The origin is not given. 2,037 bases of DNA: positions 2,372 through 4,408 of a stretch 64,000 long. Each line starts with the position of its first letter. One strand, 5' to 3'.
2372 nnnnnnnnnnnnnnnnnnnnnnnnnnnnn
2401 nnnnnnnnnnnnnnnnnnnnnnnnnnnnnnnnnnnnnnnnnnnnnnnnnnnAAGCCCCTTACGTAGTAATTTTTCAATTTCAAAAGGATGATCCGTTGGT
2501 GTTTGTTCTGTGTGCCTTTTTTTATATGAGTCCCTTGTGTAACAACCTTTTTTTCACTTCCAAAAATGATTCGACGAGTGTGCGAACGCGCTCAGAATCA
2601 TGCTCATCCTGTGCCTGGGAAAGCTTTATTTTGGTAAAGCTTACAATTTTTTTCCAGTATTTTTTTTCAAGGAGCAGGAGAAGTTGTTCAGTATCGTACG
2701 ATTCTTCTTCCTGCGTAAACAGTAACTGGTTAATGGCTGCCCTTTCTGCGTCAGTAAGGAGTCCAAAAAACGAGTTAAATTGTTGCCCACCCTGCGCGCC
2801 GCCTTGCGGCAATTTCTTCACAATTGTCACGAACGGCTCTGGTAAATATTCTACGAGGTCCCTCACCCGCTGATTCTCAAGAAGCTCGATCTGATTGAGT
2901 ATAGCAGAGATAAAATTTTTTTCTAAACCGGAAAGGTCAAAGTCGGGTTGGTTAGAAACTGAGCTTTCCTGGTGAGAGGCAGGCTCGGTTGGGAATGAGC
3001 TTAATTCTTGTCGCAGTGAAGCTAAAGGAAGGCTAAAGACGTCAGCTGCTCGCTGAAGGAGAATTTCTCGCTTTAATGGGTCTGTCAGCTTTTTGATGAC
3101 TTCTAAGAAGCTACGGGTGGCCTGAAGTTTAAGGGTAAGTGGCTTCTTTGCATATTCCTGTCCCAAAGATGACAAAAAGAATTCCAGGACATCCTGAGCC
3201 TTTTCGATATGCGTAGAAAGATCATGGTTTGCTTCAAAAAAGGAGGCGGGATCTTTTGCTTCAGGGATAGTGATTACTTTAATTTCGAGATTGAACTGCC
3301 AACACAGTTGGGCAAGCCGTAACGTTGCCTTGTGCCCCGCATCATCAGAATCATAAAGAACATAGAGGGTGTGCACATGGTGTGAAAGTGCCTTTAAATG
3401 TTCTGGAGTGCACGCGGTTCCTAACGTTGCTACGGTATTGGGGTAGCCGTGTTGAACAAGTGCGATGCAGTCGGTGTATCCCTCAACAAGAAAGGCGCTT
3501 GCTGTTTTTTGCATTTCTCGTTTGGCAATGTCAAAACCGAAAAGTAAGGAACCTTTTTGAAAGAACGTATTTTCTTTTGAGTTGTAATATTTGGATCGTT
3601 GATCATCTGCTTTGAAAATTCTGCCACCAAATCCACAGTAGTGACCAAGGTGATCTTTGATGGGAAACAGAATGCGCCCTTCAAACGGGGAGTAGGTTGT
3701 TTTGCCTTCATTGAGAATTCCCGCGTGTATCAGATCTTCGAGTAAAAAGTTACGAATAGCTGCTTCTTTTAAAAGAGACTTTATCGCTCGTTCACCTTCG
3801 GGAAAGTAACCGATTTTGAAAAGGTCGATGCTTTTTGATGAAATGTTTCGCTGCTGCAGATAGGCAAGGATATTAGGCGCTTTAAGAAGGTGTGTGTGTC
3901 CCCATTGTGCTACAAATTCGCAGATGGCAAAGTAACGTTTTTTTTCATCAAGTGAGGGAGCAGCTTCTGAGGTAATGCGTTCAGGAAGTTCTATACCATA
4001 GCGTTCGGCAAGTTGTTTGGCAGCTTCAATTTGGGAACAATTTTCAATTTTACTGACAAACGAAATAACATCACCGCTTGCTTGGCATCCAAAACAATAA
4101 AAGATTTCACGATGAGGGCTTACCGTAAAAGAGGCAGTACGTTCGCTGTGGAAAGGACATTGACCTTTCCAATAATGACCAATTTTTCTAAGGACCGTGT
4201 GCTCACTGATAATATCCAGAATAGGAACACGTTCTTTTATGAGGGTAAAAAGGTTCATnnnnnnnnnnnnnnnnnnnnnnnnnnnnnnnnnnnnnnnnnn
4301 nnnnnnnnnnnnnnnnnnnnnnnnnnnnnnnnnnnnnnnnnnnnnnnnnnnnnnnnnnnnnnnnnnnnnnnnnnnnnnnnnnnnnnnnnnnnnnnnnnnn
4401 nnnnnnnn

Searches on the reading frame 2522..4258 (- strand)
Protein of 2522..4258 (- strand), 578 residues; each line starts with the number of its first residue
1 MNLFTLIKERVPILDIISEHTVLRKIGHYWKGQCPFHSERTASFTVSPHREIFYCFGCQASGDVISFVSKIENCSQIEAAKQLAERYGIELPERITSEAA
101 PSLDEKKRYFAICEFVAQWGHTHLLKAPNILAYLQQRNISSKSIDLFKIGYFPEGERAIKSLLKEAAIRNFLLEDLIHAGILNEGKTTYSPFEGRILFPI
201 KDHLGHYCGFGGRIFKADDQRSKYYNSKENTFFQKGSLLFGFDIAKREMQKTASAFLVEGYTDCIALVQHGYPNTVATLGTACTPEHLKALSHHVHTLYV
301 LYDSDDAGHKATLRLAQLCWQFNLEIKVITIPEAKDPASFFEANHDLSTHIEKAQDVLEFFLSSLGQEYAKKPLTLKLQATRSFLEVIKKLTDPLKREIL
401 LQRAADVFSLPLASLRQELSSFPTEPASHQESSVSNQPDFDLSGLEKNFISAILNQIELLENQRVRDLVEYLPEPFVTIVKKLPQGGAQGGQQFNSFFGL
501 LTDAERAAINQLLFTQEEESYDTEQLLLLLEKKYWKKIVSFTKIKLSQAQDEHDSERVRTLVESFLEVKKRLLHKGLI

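Call 33: find_encoding_contigs(protein=window:2522-4258:-, flank=10000, max_places=4)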
Protein window:2522-4258:- (578 aa): 4 contigs read that carry it; 3 places shown.
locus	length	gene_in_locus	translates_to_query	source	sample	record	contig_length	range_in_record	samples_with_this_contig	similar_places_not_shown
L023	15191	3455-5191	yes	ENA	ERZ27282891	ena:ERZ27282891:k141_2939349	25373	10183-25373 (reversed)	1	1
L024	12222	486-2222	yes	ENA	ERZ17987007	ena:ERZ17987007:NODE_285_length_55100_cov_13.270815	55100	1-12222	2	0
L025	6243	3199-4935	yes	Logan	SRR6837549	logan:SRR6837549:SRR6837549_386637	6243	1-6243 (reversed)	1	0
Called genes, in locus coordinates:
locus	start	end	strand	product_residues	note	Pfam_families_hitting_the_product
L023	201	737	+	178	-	-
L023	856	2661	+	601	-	PF00890:FAD_binding_2 (weak), PF01134:GIDA, PF07992:Pyr_redox_2 (weak), PF12831:FAD_oxidored (weak), PF13932:SAM_GIDA_C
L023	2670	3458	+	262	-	PF01790:LGT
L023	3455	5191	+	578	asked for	PF01807:Zn_ribbon_DnaG, PF08275:DNAG_N, PF01751:Toprim, PF13155:Toprim_2, PF13662:Toprim_4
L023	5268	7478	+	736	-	PF04542:Sigma70_r2, PF04539:Sigma70_r3, PF04545:Sigma70_r4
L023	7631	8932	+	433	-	PF01595:CNNM, PF00571:CBS, PF03471:CorC_HlyC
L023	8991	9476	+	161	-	-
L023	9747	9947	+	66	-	-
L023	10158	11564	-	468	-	PF00709:Adenylsucc_synt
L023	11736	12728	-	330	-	PF01145:Band_7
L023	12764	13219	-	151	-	PF01957:NfeD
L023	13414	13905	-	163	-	-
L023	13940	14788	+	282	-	-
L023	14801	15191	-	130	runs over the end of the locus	-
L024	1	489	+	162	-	?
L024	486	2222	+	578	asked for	PF01807:Zn_ribbon_DnaG, PF08275:DNAG_N, PF01751:Toprim, PF13155:Toprim_2, PF13662:Toprim_4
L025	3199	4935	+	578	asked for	PF01807:Zn_ribbon_DnaG, PF08275:DNAG_N, PF01751:Toprim, PF13155:Toprim_2, PF13662:Toprim_4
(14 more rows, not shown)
